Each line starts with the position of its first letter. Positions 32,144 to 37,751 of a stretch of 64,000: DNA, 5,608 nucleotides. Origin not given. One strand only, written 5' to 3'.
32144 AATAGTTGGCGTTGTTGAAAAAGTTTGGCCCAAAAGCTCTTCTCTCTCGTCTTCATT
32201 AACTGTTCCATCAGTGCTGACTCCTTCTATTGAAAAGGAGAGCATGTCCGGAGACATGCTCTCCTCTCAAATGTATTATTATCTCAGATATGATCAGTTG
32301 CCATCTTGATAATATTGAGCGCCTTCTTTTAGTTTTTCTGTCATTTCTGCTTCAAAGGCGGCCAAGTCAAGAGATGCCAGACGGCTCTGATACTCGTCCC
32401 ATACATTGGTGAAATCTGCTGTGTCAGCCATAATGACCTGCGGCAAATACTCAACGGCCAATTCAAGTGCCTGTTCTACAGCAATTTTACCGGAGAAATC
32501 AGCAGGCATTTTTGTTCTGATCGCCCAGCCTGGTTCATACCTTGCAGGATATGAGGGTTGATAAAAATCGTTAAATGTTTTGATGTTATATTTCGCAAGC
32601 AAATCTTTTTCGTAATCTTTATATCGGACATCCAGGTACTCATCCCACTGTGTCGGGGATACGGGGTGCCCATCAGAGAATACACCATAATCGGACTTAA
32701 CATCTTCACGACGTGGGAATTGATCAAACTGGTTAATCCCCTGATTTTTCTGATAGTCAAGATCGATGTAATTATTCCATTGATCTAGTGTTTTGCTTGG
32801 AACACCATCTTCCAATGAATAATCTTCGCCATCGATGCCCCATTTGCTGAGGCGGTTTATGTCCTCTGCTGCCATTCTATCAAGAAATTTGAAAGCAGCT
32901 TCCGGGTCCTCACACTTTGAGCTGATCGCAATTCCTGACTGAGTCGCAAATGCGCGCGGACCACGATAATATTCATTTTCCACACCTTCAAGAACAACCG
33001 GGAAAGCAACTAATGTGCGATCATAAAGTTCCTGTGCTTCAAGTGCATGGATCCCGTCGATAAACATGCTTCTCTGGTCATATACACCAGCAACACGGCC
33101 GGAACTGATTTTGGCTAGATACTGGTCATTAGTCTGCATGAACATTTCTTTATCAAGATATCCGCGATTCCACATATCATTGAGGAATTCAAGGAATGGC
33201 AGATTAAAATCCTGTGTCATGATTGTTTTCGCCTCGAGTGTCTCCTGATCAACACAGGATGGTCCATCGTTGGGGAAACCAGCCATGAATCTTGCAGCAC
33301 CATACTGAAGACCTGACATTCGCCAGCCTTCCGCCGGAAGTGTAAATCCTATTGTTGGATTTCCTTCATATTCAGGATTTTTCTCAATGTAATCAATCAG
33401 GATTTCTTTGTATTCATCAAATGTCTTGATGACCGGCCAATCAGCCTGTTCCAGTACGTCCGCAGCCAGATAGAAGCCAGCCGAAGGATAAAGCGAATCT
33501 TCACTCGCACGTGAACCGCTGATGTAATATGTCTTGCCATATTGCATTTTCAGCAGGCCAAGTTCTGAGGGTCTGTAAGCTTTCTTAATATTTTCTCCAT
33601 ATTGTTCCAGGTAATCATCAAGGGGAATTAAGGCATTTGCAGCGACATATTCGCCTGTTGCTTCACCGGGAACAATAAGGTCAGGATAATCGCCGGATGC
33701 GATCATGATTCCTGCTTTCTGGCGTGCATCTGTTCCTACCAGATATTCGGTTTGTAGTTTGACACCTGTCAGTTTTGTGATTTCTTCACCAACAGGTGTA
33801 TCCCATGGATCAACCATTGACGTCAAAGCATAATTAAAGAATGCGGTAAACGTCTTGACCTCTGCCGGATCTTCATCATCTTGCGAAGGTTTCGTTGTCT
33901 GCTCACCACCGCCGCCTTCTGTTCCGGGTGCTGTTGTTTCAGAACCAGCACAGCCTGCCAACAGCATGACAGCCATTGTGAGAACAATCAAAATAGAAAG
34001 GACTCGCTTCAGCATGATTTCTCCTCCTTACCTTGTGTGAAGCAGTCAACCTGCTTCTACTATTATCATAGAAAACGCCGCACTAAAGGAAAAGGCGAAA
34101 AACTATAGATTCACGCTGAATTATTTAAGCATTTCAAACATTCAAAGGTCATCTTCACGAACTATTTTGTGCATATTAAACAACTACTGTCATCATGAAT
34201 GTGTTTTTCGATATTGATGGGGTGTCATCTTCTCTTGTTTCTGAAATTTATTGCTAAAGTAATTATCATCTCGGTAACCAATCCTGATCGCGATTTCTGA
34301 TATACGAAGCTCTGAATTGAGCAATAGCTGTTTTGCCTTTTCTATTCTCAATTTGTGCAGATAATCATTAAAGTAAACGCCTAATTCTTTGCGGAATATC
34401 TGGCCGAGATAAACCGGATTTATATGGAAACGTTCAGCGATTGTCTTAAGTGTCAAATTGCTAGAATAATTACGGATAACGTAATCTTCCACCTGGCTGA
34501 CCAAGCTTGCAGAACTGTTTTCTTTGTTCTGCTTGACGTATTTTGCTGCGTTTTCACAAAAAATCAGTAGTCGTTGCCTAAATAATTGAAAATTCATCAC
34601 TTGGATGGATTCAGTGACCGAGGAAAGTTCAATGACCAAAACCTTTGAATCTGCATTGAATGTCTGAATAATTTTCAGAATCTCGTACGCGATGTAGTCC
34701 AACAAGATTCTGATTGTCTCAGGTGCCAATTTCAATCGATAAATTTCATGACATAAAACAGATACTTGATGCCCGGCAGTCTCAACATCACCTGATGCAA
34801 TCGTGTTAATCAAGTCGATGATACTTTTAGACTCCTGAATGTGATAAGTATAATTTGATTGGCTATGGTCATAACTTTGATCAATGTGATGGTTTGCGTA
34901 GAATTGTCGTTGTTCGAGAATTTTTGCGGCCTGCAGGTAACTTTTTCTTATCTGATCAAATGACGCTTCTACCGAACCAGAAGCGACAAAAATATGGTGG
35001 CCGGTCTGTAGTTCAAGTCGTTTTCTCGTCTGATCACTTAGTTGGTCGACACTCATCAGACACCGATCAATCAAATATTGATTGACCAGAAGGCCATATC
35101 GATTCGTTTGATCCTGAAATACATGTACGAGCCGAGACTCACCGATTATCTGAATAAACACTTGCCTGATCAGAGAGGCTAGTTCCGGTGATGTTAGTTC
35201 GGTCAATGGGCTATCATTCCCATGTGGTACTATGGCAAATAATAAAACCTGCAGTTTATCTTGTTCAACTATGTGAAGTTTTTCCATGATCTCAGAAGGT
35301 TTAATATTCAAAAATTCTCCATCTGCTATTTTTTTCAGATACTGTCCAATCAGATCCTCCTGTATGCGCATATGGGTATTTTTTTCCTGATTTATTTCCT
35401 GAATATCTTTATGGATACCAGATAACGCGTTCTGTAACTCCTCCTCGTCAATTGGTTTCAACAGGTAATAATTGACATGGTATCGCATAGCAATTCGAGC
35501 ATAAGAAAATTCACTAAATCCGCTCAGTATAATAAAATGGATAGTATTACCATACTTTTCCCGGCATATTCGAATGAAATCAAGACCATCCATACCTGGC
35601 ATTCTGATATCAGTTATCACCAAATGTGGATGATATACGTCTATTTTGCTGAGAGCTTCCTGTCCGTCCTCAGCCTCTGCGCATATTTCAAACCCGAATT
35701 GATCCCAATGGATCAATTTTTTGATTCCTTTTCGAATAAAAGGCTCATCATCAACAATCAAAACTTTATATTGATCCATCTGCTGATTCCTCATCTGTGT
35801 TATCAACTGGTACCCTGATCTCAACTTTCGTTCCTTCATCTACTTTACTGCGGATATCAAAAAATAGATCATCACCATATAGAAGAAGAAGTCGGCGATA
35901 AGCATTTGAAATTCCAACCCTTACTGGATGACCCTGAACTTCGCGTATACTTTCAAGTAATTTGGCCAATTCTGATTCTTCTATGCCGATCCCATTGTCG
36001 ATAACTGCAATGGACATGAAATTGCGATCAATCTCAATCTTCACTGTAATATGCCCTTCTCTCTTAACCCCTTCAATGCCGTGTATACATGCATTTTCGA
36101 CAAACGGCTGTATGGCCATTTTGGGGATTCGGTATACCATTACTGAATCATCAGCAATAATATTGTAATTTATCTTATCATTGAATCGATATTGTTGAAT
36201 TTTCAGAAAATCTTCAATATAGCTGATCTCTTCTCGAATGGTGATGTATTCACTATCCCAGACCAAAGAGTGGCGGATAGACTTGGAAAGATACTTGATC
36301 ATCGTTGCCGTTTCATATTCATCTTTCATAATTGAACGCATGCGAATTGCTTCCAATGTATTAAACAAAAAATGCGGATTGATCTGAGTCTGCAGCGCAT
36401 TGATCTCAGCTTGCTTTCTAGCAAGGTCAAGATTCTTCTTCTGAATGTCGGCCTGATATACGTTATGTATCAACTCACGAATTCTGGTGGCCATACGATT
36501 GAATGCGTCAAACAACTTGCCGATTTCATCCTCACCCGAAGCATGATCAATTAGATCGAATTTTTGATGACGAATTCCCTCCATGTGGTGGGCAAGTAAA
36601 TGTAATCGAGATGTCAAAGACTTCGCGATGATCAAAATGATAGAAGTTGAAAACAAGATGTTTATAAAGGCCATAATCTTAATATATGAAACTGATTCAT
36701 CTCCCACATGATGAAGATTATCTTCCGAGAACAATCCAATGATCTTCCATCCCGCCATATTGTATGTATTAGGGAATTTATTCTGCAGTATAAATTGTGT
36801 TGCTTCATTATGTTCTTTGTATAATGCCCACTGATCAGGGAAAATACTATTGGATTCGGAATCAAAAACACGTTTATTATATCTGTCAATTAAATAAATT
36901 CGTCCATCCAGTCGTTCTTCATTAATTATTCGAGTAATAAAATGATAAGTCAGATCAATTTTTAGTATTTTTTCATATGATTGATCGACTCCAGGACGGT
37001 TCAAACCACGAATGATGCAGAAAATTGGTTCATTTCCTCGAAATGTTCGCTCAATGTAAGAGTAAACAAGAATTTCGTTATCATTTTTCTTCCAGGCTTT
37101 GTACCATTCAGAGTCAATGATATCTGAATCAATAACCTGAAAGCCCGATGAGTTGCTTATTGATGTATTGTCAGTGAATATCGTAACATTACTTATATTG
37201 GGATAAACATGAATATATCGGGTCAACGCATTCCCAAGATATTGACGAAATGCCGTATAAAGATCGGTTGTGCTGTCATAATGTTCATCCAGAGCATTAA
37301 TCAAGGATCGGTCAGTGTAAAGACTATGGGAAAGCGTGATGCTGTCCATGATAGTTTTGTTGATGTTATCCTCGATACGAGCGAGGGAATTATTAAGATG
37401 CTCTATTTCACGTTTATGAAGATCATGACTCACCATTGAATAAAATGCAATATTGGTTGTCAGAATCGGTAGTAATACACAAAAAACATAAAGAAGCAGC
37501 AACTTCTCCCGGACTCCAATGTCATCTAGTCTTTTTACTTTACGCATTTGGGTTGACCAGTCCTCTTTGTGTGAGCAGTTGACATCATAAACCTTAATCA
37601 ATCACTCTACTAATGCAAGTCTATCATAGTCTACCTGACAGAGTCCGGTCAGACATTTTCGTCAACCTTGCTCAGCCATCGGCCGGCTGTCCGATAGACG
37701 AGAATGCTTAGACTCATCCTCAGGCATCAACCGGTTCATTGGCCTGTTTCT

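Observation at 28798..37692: Low-GC five-gene importer/two-component block bracketed by a 44-bp direct repeat, with no integrase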

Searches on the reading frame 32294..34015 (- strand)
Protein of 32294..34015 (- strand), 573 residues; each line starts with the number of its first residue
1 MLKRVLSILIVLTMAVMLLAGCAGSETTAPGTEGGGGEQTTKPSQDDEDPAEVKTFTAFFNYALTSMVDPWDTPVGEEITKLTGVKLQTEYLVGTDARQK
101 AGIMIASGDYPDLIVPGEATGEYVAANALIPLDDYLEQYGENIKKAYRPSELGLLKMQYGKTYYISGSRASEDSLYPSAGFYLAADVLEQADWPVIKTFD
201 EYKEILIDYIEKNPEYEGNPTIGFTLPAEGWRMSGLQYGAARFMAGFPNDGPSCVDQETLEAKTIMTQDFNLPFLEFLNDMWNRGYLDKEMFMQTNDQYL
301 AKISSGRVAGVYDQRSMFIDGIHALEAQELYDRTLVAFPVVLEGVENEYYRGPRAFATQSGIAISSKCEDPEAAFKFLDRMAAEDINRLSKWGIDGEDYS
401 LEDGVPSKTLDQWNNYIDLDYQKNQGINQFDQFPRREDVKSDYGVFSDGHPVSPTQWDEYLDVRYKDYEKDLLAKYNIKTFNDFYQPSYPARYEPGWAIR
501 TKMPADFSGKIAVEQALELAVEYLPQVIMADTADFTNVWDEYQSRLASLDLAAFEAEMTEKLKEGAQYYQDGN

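Call 12: search_protein_families(library=pfam, proteins=[window:32294-34015:-])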
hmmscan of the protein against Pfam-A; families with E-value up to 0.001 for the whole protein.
window:32294-34015:- (573 aa): 2 families
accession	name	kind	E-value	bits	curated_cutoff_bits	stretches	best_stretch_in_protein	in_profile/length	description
PF13416.11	SBP_bac_8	-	2.8e-13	50.8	27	1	77-385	4-247/279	Bacterial extracellular solute-binding protein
PF01547.30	SBP_bac_1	-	3.8e-13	50.6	26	1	66-384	3-303/307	Bacterial extracellular solute-binding protein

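Call 18: find_encoding_contigs(protein=window:32294-34015:-, flank=10000, max_places=10)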
Protein window:32294-34015:- (573 aa): 2 contigs read that carry it; 2 places shown.
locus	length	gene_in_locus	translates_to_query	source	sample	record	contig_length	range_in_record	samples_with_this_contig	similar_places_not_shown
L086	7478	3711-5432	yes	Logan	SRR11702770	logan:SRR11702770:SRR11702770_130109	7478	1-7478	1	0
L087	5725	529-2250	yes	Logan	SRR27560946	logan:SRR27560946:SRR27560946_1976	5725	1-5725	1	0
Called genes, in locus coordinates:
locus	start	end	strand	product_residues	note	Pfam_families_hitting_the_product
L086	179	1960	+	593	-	PF00672:HAMP (weak), PF06580:His_kinase, PF02518:HATPase_c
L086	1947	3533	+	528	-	PF00072:Response_reg, PF12833:HTH_18, PF00165:HTH_AraC (weak)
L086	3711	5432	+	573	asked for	PF01547:SBP_bac_1, PF13416:SBP_bac_8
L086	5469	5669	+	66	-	-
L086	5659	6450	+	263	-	PF00528:BPD_transp_1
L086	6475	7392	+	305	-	PF00528:BPD_transp_1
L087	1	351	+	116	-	?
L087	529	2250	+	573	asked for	PF01547:SBP_bac_1, PF13416:SBP_bac_8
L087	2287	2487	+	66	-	-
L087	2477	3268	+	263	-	PF00528:BPD_transp_1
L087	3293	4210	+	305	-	PF00528:BPD_transp_1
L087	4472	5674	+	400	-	PF00872:Transposase_mut, PF10551:MULE (weak)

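Call 31: find_homologous_proteins(query=window:32294-34015:-, max_evalue=1e-30)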
Query window:32294-34015:- (573 aa): 227 proteins with E <= 1e-30 among 8000 candidates; the best 120 are listed.
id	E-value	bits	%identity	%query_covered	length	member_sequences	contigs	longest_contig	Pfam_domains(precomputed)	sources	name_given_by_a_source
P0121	0.0e+0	1314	100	100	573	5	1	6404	PF13416.12,PF01547.31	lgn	-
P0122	5.8e-291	984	73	99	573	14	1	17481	PF13416.12,PF01547.31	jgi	jgi:putative aldouronate transport system substrate-binding protein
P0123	2.7e-288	976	73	99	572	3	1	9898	PF13416.12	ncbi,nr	ncbi:MAG TPA: extracellular solute-binding protein [Clostridia bacterium]|nr:extracellular solute-bi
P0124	4.5e-287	971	74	99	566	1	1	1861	PF13416.12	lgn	-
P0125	3.7e-278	942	70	99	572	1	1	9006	PF13416.12,PF01547.31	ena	-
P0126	9.3e-243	825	62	99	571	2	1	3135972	PF13416.12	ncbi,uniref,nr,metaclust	ncbi:ABC transporter substrate-binding protein [Mahella australiensis]|uniref:Extracellular solute-b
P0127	2.9e-242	824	65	90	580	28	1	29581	PF13416.12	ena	-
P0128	4.1e-238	810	62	100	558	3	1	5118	PF13416.12,PF01547.31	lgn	-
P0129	2.4e-236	804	62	100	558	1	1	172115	PF13416.12,PF01547.31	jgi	jgi:putative aldouronate transport system substrate-binding protein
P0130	1.0e-220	752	59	99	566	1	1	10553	PF13416.12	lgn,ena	-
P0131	1.2e-216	739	57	99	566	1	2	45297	PF13416.12,PF01547.31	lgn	-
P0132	2.7e-203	695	72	72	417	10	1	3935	-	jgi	-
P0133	6.0e-190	651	50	99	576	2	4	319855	PF13416.12,PF01547.31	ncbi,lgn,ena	-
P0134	1.4e-188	646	49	99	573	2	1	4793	PF13416.12,PF01547.31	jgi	-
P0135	3.3e-188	645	52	99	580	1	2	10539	-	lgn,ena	-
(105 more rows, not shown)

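Call 32: find_encoding_contigs(protein=P0122, flank=10000, max_places=3)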
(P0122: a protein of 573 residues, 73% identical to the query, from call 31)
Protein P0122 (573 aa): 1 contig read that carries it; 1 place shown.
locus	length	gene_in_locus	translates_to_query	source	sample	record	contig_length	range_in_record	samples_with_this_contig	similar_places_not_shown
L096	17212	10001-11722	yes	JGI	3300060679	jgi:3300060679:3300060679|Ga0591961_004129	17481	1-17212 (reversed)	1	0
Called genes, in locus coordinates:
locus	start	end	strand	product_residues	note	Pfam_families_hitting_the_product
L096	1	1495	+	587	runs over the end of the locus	?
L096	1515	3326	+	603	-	PF03793:PASTA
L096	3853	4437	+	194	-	PF00163:Ribosomal_S4, PF01479:S4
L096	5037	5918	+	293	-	PF00198:2-oxoacid_dh (faint)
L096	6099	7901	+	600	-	PF00672:HAMP (weak), PF06580:His_kinase, PF02518:HATPase_c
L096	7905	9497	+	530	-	PF00072:Response_reg, PF12833:HTH_18, PF00165:HTH_AraC (weak)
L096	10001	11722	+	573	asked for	PF01547:SBP_bac_1, PF13416:SBP_bac_8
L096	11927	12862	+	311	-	PF00528:BPD_transp_1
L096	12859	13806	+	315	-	PF00528:BPD_transp_1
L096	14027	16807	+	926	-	PF07517:SecA_DEAD, PF00270:DEAD, PF01043:SecA_PP_bind, PF21090:P-loop_SecA, PF07516:SecA_SW, PF02810:SEC-C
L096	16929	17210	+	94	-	?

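Call 33: find_encoding_contigs(protein=P0123, flank=10000, max_places=3)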
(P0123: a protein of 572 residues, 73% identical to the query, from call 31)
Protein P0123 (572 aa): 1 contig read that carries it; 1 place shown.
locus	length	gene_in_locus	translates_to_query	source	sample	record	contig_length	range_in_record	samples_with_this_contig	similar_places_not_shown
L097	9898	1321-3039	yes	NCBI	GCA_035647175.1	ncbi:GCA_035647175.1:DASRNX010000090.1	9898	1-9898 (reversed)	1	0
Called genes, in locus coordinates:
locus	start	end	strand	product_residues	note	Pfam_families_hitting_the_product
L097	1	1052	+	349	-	PF12833:HTH_18, PF00165:HTH_AraC (weak)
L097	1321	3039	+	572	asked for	PF13416:SBP_bac_8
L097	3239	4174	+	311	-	PF00528:BPD_transp_1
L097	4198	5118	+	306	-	PF00528:BPD_transp_1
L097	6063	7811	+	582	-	PF13416:SBP_bac_8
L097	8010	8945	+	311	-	PF00528:BPD_transp_1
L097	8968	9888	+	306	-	PF00528:BPD_transp_1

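Call 53: search_protein_families(library=ncbifam, proteins=[window:32294-34015:-], max_evalue=0.00001)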
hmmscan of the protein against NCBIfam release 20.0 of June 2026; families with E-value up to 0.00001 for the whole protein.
window:32294-34015:- (573 aa): 0 families

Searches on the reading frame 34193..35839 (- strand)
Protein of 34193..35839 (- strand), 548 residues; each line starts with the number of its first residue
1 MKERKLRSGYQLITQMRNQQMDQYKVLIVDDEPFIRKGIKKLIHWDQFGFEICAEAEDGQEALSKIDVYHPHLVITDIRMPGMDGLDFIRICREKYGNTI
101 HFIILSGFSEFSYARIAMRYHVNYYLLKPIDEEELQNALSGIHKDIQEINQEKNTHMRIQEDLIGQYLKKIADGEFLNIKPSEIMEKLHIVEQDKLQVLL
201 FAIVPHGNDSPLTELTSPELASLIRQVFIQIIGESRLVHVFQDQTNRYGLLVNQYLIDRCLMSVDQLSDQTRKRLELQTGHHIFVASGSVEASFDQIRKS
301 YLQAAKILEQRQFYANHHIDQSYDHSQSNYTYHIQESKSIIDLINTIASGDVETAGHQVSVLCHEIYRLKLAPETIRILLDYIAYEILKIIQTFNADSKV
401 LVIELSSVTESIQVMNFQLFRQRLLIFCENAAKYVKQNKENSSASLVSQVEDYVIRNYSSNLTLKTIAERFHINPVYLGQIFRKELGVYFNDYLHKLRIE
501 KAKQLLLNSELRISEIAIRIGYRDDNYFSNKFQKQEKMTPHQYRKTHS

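Call 12: search_protein_families(library=pfam, proteins=[window:34193-35839:-])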
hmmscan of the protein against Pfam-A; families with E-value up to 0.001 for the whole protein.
window:34193-35839:- (548 aa): 3 families
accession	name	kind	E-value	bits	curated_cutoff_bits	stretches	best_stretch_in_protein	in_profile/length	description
PF00072.30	Response_reg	-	6e-26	91.2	30.2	1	26-139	1-110/111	Response regulator receiver domain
PF12833.13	HTH_18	-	2.6e-21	76.1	33.6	1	467-545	1-79/80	Helix-turn-helix domain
PF00165.29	HTH_AraC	-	2.5e-14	53.4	26.6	2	508-545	6-42/42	Bacterial regulatory helix-turn-helix proteins, AraC family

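Call 53: search_protein_families(library=ncbifam, proteins=[window:34193-35839:-], max_evalue=0.00001)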
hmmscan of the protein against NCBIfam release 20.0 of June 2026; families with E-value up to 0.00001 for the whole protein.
window:34193-35839:- (548 aa): 95 families (the best 25 are shown)
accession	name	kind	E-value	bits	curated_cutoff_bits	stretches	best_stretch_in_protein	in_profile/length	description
NF047455.1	TF_Staph_AryK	equivalog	1.3e-21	76.5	850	1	433-547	140-259/759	transcriptional regulator AryK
NF047788.1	TransRegPocR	equivalog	1.2e-20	74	500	1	413-547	153-291/296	transcriptional regulator PocR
NF007935.0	PRK10651.1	equivalog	2.7e-19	69.2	250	1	21-140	4-121/216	two-component system response regulator NarL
NF008677.0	PRK11697.1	equivalog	2.8e-19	69.4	246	1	25-154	3-127/238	two-component system response regulator BtsR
NF007860.0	PRK10572.1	equivalog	9.6e-19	67.3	208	1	422-547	163-285/292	arabinose operon transcriptional regulator AraC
NF007708.0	PRK10403.1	equivalog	1.3e-17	64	343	1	21-144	4-125/215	nitrate/nitrite response regulator protein NarP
NF053512.1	nitric_RR_NosR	exception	2.4e-17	63.1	400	1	26-145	1-117/422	response regulator c-di-GMP phosphodiesterase, NosR family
NF006900.1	PRK09390.1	equivalog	1.3e-16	60.8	255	1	22-161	3-138/203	response regulator FixJ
NF008469.0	PRK11361.1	equivalog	2.2e-16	59.6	714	1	24-156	5-139/461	acetoacetate metabolism transcriptional regulator AtoC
NF010025.2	PRK13500.1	equivalog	3.1e-16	59.8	525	1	414-547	146-278/282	HTH-type transcriptional activator RhaR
NF007693.0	PRK10371.1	equivalog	3.1e-16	59.4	253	1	426-546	179-299/309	transcriptional regulator MelR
NF010026.0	PRK13501.1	equivalog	8.6e-16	57.9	363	1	458-546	189-277/290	HTH-type transcriptional activator RhaR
TIGR04094.1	adjacent_YSIRK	equivalog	8.7e-16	57.9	200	1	412-544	255-383/383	YSIRK-targeted surface antigen transcriptional regulator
NF011896.0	PRK15369.1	equivalog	1.4e-15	57.5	242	1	22-152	2-130/211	two component system response regulator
NF001965.0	PRK00742.1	subfamily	3.6e-15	56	293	1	22-95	2-74/357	chemotaxis-specific protein-glutamate methyltransferase CheB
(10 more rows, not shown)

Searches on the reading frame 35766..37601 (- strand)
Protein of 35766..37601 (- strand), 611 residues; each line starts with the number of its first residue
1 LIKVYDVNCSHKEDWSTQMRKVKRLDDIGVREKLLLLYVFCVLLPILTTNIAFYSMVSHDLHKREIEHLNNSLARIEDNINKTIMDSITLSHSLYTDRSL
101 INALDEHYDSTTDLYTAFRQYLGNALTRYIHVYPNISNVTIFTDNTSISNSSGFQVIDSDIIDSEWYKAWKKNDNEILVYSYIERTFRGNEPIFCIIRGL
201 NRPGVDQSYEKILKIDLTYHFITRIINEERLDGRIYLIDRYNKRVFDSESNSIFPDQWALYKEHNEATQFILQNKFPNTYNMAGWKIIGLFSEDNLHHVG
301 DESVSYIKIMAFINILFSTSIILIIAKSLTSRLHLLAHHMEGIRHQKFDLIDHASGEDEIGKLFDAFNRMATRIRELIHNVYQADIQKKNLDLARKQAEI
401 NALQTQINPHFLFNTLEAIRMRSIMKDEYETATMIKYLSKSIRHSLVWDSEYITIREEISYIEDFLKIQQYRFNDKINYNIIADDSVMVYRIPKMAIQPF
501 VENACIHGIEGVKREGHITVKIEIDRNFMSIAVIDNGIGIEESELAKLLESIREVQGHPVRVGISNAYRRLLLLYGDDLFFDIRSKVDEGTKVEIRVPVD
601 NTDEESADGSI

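Call 12: search_protein_families(library=pfam, proteins=[window:35766-37601:-])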
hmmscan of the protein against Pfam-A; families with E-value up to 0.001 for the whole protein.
window:35766-37601:- (611 aa): 3 families
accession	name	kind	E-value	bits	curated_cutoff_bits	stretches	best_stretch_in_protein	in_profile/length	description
PF06580.19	His_kinase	-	6.4e-25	87.6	25.2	1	398-477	1-81/81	Histidine kinase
PF02518.31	HATPase_c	-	4.1e-10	40.5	26.4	1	496-600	9-110/111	Histidine kinase-, DNA gyrase B-, and HSP90-like ATPase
PF00672.30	HAMP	-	2.6e-07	31.3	25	1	325-376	2-53/53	HAMP domain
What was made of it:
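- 30216..37648 (-): Low-GC cargo block: permeases 30334-31251 and 31276-32211, SBP 32294-34015, AraC-type response regulator 34193-35839, histidine kinase 35766-37601, and a terminator hairpin at about 30246-30300. Pfam (call 12).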

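Call 53: search_protein_families(library=ncbifam, proteins=[window:35766-37601:-], max_evalue=0.00001)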
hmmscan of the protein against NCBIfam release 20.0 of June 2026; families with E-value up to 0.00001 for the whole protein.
window:35766-37601:- (611 aa): 7 families
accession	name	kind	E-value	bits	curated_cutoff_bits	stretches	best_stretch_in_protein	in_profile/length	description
NF033092.0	HK_WalK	equivalog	8.5e-11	41.1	725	0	311-378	183-250/594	cell wall metabolism sensor histidine kinase WalK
NF008468.0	PRK11360.1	equivalog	2.5e-09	36.1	646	0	465-605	474-614/616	two-component system sensor histidine kinase AtoS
NF053867.1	SprKinKinDBac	equivalog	5.3e-09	35.1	775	1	459-601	361-499/500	sporulation kinase KinD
TIGR01925.2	spIIAB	equivalog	3.9e-07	30.1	135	1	494-595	39-132/137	anti-sigma F factor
NF046044.1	PnpS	equivalog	6e-07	28.8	400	0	437-550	229-339/390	two-component system histidine kinase PnpS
NF008025.0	PRK10755.1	equivalog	1.2e-06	27.5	314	1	299-599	61-356/362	two-component system sensor histidine kinase PmrB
NF038263.1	prot_phos_SiaA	equivalog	7.8e-06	24.7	700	0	313-410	318-414/658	biofilm regulation protein phosphatase SiaA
